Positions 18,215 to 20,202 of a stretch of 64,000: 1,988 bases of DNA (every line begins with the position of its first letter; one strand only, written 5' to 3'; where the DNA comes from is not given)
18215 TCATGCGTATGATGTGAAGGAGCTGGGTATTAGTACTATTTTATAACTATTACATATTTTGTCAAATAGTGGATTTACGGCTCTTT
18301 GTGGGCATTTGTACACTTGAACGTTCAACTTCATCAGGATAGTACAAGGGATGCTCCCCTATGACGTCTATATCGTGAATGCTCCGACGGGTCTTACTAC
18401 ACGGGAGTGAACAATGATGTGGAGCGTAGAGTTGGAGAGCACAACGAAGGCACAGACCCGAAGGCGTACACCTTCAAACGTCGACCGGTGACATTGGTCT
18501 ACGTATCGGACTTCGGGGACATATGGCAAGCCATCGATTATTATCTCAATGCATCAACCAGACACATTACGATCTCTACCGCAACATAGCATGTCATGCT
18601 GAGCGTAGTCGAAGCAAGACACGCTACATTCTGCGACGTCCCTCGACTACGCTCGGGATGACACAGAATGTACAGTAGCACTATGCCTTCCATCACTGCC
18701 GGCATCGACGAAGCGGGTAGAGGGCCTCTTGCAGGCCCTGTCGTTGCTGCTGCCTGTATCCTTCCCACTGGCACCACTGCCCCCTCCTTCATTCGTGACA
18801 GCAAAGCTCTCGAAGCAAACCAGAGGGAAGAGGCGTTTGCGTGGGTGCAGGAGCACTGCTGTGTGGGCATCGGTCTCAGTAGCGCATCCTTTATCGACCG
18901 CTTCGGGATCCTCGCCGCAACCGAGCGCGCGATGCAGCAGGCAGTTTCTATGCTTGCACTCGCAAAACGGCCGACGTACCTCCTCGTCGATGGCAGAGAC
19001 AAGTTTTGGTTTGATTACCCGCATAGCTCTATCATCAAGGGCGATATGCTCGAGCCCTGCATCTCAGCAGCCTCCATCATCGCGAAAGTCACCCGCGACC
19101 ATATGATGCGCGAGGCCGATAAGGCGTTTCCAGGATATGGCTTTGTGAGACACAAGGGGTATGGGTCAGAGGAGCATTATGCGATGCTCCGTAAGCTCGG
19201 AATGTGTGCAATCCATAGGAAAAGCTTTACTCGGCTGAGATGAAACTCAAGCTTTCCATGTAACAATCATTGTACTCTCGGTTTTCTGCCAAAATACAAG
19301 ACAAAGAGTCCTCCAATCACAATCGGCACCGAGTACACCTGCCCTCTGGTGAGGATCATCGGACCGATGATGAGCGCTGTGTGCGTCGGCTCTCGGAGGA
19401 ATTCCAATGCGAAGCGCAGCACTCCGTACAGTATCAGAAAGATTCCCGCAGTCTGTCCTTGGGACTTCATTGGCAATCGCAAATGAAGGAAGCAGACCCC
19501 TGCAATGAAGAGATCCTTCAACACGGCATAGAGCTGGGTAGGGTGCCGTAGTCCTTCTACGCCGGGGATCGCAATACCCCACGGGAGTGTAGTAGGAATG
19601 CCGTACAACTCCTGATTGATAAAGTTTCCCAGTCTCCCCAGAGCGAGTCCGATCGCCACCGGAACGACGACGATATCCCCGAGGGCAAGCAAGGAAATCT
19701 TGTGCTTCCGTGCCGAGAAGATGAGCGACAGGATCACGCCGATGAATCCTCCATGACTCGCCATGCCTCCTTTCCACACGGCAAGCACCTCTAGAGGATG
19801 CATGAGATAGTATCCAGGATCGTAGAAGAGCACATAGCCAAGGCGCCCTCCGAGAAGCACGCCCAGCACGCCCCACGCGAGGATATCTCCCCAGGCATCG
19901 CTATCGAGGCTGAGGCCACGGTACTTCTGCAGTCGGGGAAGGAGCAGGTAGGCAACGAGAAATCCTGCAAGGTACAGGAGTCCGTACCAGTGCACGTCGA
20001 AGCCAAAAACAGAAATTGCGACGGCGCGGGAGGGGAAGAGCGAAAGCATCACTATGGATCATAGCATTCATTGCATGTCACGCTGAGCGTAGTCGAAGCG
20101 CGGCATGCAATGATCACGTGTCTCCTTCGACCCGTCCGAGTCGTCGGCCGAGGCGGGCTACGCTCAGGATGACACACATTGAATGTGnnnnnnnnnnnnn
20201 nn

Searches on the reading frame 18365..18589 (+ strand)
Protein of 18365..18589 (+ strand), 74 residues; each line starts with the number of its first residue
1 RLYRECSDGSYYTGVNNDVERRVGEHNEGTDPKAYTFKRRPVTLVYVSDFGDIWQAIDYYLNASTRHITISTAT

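Call 52: search_protein_families(library=pfam, proteins=[window:18365-18589:+], max_evalue=0.01)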
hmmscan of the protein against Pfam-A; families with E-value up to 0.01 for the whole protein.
window:18365-18589:+ (74 aa): 1 family
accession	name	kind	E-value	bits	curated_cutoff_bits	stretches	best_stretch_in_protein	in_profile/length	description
PF01541.30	GIY-YIG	-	1.4e-07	32.2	22.6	1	5-52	8-57/78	GIY-YIG catalytic domain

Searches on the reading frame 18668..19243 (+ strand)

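Call 52: search_protein_families(library=pfam, proteins=[window:18668-19243:+], max_evalue=0.01)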
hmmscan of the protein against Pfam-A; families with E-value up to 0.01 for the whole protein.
window:18668-19243:+ (191 aa): 1 family
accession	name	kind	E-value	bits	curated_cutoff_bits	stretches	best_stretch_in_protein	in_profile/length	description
PF01351.25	RNase_HII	-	4.1e-33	115.4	25.8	1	11-189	1-198/199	Ribonuclease HII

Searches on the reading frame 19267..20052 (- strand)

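Call 52: search_protein_families(library=pfam, proteins=[window:19267-20052:-], max_evalue=0.01)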
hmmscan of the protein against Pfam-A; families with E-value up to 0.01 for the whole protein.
window:19267-20052:- (261 aa): 1 family
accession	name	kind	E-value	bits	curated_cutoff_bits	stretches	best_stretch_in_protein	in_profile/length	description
PF01790.23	LGT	-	6.9e-69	232.3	24.9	1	11-253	2-239/240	Prolipoprotein diacylglyceryl transferase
